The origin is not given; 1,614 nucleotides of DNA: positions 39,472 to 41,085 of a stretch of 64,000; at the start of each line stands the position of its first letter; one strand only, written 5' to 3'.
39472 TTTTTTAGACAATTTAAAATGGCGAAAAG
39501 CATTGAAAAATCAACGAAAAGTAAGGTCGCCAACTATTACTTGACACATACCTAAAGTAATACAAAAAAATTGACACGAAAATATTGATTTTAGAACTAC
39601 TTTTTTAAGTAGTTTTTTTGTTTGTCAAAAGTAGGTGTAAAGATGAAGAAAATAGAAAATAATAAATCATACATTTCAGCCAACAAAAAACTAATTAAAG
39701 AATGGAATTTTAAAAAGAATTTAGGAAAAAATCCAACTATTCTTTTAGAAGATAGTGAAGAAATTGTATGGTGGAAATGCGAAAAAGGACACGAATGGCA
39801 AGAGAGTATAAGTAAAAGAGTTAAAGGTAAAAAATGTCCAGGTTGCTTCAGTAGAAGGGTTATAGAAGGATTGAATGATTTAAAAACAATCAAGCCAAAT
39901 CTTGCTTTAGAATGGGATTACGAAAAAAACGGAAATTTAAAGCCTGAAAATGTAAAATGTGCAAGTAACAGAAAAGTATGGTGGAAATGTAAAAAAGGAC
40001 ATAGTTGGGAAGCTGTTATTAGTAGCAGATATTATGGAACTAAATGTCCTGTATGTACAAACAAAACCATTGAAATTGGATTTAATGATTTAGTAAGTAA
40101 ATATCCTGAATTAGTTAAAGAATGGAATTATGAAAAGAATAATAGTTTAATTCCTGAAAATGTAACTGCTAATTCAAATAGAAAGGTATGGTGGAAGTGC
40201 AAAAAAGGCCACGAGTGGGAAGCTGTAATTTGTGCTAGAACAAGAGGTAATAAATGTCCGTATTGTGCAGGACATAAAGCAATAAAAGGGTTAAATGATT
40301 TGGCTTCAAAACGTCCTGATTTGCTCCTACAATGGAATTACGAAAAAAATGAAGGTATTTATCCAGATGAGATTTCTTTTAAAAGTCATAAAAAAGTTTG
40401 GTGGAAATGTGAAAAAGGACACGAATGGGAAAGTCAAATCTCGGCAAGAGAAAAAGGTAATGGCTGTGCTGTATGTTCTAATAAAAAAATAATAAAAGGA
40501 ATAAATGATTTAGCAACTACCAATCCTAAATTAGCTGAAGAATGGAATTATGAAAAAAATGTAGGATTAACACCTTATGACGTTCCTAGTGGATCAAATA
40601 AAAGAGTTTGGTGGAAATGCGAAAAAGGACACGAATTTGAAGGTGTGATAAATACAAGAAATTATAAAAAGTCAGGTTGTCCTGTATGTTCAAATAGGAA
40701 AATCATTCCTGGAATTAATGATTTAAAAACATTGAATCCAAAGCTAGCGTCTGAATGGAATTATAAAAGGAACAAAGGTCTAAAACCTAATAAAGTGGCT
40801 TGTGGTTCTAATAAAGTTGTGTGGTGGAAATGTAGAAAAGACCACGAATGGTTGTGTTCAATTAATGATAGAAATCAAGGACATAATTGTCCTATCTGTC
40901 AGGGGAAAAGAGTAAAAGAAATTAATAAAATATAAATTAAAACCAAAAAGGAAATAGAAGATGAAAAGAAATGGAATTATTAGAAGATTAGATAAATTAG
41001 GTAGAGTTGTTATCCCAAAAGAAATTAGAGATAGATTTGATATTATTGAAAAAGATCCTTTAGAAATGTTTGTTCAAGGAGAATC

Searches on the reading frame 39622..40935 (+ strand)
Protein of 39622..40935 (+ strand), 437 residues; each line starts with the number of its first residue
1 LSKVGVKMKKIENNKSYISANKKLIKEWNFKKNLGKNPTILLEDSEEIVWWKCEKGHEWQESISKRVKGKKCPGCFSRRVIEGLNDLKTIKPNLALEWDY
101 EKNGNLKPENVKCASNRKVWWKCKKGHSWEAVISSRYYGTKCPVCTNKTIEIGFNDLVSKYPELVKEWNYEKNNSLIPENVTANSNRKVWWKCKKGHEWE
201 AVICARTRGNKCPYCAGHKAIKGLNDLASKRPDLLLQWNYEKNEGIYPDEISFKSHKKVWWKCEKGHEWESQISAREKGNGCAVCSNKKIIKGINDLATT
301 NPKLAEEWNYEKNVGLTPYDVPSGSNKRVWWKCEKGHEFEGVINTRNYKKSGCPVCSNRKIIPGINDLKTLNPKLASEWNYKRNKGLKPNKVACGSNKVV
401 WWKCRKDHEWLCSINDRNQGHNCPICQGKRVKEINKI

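Call 66: search_protein_families(library=pfam, proteins=[window:39622-40935:+], max_evalue=0.0001)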
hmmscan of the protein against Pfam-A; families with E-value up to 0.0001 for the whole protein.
window:39622-40935:+ (437 aa): 2 families
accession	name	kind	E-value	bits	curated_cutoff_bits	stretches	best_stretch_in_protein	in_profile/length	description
PF14311.12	DUF4379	-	7.2e-112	366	24.5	6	164-218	1-56/56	Probable Treble clef zinc finger domain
PF09723.15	Zn_ribbon_8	-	5.7e-06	26.7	34.4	0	332-358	7-34/41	Zinc ribbon domain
